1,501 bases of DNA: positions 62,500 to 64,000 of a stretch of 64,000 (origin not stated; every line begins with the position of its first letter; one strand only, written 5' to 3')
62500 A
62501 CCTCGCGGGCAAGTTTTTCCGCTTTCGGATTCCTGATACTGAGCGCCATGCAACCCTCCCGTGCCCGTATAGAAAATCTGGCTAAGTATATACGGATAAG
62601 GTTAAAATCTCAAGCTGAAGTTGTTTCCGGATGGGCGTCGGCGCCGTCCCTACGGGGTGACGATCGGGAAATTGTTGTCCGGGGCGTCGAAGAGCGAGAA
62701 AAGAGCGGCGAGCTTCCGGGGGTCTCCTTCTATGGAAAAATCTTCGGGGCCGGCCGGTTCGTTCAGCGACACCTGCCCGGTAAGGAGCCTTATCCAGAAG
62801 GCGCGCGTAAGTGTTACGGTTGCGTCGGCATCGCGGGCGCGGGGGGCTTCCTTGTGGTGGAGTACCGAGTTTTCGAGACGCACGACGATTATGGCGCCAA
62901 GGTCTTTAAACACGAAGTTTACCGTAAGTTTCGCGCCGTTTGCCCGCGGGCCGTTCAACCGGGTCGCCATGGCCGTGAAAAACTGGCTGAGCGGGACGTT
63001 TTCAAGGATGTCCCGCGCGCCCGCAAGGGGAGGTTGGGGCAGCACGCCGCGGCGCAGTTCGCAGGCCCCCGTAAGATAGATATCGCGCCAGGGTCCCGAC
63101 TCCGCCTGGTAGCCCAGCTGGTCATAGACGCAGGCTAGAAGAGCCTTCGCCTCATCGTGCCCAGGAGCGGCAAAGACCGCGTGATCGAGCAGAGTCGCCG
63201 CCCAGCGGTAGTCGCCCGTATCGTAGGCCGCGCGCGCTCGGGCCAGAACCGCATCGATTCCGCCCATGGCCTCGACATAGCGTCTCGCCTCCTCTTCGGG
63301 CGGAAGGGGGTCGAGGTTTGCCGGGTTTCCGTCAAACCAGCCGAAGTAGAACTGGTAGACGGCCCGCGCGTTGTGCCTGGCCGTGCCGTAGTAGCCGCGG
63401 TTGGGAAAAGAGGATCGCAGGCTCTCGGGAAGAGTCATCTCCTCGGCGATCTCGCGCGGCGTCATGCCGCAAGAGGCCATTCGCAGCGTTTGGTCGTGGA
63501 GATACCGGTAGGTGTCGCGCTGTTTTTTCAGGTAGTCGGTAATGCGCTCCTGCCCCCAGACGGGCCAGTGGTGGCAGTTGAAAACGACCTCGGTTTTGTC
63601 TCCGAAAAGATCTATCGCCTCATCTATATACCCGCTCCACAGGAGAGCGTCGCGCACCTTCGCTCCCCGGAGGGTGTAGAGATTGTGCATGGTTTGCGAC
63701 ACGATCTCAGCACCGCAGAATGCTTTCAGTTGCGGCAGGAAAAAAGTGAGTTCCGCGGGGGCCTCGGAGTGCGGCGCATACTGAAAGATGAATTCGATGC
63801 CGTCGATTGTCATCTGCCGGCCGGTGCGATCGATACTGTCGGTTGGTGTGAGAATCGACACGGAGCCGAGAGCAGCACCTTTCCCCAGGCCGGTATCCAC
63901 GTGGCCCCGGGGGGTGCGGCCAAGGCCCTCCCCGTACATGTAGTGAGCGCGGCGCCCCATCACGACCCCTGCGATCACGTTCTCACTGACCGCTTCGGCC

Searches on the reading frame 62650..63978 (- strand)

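Call 39: search_protein_families(library=pfam, proteins=[window:62650-63978:-], max_evalue=0.0001)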
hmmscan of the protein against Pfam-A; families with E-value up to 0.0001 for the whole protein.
window:62650-63978:- (442 aa): 2 families
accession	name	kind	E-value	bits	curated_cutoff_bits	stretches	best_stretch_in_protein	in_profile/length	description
PF14863.12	Alkyl_sulf_dimr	-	3.3e-61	206.2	26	1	173-311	1-139/139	Alkyl sulfatase dimerisation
PF14864.11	Alkyl_sulf_C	-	3.1e-35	121.5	27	1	320-442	3-125/125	Alkyl sulfatase C-terminal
